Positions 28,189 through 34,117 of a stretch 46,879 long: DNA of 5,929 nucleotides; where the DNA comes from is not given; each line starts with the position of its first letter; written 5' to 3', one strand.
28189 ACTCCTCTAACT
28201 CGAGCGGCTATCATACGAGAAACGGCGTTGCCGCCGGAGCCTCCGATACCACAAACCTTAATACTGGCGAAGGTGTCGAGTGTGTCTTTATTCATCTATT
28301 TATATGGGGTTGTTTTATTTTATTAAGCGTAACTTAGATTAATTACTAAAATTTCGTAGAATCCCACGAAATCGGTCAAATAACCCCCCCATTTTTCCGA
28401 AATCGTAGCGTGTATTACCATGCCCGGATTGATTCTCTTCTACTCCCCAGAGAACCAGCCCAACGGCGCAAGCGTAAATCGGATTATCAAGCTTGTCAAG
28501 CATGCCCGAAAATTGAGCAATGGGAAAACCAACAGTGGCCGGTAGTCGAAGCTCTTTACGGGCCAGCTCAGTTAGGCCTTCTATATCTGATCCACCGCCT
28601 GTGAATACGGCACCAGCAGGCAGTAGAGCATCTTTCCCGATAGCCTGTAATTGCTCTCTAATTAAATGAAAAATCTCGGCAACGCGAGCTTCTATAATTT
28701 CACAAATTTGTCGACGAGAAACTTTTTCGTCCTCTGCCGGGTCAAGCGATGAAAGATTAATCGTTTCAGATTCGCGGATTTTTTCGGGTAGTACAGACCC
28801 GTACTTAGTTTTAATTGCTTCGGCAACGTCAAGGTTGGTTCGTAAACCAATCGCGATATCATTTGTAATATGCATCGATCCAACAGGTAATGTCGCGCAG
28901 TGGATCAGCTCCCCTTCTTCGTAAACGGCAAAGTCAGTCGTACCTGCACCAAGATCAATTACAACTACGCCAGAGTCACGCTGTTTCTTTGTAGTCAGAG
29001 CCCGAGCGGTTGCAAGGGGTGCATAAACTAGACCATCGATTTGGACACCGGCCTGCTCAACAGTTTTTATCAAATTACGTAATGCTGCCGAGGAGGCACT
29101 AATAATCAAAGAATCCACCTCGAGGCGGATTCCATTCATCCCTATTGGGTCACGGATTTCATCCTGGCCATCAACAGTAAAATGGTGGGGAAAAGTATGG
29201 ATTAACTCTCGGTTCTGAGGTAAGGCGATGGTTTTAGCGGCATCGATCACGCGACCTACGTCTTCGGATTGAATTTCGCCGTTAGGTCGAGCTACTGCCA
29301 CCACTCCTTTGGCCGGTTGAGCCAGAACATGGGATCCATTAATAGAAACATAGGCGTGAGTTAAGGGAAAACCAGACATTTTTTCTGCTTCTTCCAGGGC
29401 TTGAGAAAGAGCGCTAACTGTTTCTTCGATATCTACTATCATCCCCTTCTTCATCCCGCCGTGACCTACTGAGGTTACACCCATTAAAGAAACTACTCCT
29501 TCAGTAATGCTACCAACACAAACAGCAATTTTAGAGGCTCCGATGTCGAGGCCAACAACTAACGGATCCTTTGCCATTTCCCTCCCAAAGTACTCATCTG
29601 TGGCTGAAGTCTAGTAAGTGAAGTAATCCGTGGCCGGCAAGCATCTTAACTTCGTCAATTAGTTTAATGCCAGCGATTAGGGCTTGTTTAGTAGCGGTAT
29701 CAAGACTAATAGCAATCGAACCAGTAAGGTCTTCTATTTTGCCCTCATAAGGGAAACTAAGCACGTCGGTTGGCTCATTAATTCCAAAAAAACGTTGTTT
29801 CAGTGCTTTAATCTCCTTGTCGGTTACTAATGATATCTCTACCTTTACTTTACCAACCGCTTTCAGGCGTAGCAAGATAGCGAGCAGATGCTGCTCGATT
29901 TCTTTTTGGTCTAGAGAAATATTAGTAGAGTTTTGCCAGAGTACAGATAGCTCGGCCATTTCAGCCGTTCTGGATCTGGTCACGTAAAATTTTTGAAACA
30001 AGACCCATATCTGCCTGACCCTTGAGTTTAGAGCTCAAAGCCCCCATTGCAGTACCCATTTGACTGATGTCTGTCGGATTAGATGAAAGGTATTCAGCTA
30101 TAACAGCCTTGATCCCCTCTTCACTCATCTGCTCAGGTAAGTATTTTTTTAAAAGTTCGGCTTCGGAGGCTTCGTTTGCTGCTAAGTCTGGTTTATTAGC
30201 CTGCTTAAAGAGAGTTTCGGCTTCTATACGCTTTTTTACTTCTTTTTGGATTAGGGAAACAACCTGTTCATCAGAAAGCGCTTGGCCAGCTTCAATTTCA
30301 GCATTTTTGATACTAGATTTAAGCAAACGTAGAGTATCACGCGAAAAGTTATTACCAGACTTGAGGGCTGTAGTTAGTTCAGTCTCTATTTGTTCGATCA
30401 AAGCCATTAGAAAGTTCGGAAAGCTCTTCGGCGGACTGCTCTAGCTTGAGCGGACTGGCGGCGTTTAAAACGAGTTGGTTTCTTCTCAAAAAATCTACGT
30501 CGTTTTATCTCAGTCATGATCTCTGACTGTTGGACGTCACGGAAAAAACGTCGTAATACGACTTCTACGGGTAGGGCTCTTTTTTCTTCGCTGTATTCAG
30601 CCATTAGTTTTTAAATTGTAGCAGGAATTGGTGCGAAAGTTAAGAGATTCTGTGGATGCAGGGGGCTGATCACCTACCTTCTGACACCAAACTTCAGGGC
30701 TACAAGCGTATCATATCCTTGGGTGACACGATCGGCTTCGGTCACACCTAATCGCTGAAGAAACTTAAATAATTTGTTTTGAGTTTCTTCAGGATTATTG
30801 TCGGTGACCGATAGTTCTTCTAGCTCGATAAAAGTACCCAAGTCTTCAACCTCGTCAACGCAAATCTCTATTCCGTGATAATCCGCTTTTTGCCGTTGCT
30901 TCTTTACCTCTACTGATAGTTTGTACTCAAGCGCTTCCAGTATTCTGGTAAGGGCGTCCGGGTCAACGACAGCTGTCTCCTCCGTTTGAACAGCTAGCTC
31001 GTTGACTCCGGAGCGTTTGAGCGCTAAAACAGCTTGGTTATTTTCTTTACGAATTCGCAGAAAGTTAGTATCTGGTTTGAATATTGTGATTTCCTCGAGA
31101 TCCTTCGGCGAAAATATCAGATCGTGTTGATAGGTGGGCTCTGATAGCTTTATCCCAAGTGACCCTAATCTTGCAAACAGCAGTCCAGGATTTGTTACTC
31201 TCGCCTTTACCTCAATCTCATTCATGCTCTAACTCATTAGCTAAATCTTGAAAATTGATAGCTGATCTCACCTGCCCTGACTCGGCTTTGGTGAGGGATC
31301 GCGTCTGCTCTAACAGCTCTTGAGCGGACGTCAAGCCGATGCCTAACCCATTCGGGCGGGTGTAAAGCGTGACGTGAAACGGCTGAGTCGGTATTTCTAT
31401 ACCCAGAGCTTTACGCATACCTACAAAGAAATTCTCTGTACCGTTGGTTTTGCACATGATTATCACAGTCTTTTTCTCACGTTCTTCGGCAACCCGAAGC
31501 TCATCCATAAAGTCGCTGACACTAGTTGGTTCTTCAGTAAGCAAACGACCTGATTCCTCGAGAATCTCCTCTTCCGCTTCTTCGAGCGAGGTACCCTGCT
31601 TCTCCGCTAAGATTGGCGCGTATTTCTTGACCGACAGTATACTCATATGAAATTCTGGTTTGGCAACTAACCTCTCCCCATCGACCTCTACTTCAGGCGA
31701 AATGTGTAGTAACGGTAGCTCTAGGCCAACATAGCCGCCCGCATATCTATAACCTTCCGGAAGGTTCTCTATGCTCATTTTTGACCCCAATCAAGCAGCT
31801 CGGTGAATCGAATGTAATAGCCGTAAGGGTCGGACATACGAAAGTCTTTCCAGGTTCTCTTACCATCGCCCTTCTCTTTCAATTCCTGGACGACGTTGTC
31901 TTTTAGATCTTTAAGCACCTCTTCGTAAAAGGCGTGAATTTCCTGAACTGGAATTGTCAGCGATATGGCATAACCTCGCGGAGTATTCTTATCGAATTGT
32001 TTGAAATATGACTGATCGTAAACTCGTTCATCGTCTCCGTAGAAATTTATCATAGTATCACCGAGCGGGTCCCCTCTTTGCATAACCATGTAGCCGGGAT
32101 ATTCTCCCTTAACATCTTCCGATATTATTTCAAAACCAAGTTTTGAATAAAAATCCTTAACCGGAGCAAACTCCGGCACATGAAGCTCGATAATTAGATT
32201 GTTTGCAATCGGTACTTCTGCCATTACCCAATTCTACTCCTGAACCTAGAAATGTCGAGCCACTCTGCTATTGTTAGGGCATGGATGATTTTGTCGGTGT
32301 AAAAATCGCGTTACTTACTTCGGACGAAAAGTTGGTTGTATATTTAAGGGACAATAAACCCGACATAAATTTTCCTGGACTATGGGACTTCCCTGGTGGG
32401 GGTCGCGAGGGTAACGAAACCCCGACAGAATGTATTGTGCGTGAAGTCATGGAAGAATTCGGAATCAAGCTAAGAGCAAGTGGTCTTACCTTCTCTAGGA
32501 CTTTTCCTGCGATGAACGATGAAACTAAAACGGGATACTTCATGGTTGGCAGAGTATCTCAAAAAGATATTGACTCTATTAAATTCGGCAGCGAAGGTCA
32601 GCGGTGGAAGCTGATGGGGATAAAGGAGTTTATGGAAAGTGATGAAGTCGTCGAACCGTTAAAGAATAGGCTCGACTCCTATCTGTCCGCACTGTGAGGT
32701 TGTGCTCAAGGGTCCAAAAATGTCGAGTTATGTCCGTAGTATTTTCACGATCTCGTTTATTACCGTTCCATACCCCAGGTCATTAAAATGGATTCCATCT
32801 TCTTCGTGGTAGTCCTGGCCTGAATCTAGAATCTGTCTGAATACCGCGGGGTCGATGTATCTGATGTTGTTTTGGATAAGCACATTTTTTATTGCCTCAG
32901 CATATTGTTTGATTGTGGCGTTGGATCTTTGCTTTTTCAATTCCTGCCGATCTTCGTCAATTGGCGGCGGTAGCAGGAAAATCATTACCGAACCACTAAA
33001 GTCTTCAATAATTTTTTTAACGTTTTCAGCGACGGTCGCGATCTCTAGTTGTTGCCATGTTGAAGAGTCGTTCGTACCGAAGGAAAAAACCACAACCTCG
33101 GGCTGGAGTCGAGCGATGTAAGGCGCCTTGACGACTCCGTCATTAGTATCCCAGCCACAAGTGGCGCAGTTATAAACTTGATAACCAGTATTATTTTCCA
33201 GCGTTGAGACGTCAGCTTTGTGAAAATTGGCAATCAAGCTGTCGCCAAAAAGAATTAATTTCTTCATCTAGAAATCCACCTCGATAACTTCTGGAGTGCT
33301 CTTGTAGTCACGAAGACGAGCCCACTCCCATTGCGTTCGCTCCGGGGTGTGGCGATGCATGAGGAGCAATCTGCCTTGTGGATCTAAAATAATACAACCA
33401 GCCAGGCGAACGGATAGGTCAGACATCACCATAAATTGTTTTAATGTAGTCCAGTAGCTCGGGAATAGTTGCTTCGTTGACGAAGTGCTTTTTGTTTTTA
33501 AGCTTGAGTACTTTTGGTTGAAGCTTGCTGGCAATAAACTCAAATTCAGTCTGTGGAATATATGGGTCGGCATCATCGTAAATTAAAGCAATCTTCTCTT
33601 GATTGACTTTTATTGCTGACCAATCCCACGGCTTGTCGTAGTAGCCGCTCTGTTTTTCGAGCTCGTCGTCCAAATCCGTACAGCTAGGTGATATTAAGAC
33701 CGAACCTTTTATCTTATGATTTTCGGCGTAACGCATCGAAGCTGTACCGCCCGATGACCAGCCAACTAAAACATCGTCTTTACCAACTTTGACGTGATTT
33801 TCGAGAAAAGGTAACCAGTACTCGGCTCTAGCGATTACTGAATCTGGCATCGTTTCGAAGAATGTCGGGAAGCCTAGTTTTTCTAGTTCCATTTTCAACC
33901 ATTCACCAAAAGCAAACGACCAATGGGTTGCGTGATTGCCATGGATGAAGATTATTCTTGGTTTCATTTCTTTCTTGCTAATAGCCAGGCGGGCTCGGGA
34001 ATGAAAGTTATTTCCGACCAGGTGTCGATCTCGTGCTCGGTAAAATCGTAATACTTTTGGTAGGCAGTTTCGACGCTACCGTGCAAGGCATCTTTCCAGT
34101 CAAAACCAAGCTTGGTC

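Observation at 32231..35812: A conserved 29-bp element repeated five times punctuates an accessory gene cluster and encodes a leaderless promoter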

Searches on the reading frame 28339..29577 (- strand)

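Call 50: search_protein_families(library=pfam, proteins=[window:28339-29577:-], max_evalue=0.001)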
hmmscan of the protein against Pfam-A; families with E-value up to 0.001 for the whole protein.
window:28339-29577:- (412 aa): 6 families
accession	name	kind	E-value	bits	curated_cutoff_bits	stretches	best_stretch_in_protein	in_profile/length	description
PF14450.12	FtsA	-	5.1e-41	140.4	31.8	2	205-373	1-127/127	Cell division protein FtsA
PF02491.25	SHS2_FTSA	-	5.2e-25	88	25.4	1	81-159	1-78/79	SHS2 domain inserted in FTSA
PF06723.19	MreB_Mbl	-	9.8e-14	51.3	27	1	167-349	110-303/327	MreB/Mbl protein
PF11104.14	PilM_2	-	5.5e-10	39.1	27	1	154-267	126-243/340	Type IV pilus assembly protein PilM;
PF06277.17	EutA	-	1.1e-05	25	27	1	173-241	116-182/475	Ethanolamine utilisation protein EutA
PF08841.16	DDR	-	0.00046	19.7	24.6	1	175-257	108-189/328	Diol dehydratase reactivase ATPase-like domain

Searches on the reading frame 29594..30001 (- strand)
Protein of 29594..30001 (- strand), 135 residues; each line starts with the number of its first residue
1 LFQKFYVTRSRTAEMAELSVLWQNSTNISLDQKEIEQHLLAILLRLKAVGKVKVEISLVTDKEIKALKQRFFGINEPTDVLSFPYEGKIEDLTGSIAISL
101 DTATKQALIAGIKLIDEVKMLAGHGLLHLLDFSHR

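Call 31: search_protein_families(library=pfam, proteins=[window:29594-30001:-], max_evalue=0.01)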
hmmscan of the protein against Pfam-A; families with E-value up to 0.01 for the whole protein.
window:29594-30001:- (135 aa): 1 family
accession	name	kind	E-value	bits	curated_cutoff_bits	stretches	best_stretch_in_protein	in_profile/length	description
PF02130.23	YbeY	-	2.7e-22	79.4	25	1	32-134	7-109/129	Endoribonuclease YbeY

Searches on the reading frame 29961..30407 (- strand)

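Call 31: search_protein_families(library=pfam, proteins=[window:29961-30407:-], max_evalue=0.01)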
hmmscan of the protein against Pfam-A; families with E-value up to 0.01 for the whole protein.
window:29961-30407:- (148 aa): 4 families
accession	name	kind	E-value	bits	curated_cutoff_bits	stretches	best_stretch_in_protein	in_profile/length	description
PF09424.15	YqeY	-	7.9e-39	133.4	27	1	5-144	2-142/143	Yqey-like protein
PF02637.23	GatB_Yqey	-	0.00044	20.6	27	1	16-145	11-148/148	GatB domain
PF01882.25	DUF58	-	0.0077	15.9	23.4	1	81-143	83-146/216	Protein of unknown function DUF58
PF16266.10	DUF4919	-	0.0085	16.4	29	0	66-129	41-107/186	Domain of unknown function (DUF4919)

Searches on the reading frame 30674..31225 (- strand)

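Call 31: search_protein_families(library=pfam, proteins=[window:30674-31225:-], max_evalue=0.01)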
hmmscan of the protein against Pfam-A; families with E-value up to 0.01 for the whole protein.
window:30674-31225:- (183 aa): 1 family
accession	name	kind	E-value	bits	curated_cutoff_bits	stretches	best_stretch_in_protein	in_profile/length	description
PF01928.26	CYTH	-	5.7e-22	78.8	23.2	1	1-171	1-179/179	CYTH domain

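Call 58: search_protein_families(library=ncbifam, proteins=[window:30674-31225:-], max_evalue=0.01)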
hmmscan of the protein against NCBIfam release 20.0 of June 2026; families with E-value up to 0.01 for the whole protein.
window:30674-31225:- (183 aa): 1 family
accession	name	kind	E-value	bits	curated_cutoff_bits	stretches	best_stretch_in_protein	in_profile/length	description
TIGR00318.1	cyaB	equivalog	5e-21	75.3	57.95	1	1-176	1-173/174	class IV adenylate cyclase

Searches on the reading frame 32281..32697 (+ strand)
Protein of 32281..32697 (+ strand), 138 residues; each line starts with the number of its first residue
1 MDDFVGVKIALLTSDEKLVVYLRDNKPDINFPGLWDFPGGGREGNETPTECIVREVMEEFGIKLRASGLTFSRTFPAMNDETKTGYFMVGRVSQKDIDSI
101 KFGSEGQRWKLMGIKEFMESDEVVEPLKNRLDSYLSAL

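Call 6: search_protein_families(library=pfam, proteins=[window:32281-32697:+], max_evalue=0.01)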
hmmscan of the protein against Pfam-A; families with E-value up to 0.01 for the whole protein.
window:32281-32697:+ (138 aa): 3 families
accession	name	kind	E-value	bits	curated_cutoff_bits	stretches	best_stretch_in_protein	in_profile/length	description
PF00293.34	NUDIX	-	2.1e-12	47.6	21.1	1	6-117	5-118/134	NUDIX domain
PF14815.12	NUDIX_4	-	0.0027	17.9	35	1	31-65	23-54/113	NUDIX domain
PF22327.2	Nudt16-like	-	0.0053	17.2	27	1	29-102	29-105/161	U8 snoRNA-decapping enzyme-like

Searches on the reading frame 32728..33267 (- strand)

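Call 6: search_protein_families(library=pfam, proteins=[window:32728-33267:-], max_evalue=0.01)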
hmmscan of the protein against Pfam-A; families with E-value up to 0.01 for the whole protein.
window:32728-33267:- (179 aa): 3 families
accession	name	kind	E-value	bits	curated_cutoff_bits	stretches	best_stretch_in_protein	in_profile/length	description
PF13472.12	Lipase_GDSL_2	-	1.4e-18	68.5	32.9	1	7-166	2-176/178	GDSL-like Lipase/Acylhydrolase family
PF00657.28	Lipase_GDSL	-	6.2e-10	40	23.6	1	6-173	3-208/208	GDSL-like Lipase/Acylhydrolase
PF04311.20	DUF459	-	1.7e-05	24.8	27.2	1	5-174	3-195/197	Protein of unknown function (DUF459)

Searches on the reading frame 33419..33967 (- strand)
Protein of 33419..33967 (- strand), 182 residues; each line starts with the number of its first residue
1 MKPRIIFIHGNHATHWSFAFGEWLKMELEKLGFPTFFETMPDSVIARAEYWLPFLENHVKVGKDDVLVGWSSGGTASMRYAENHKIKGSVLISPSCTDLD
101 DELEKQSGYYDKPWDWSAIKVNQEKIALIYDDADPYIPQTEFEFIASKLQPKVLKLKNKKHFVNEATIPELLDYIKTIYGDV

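Call 6: search_protein_families(library=pfam, proteins=[window:33419-33967:-], max_evalue=0.01)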
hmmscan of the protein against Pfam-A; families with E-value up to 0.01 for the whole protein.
window:33419-33967:- (182 aa): 3 families
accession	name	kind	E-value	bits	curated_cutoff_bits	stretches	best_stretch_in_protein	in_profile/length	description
PF12697.13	Abhydrolase_6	-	1.4e-06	29.6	26.3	1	5-101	1-94/217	Alpha/beta hydrolase family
PF00561.26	Abhydrolase_1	-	5.8e-06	26.6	25.8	1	62-112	67-122/245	alpha/beta hydrolase fold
PF06821.19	Ser_hydrolase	-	2.5e-05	24.7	22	1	46-165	37-157/172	Serine hydrolase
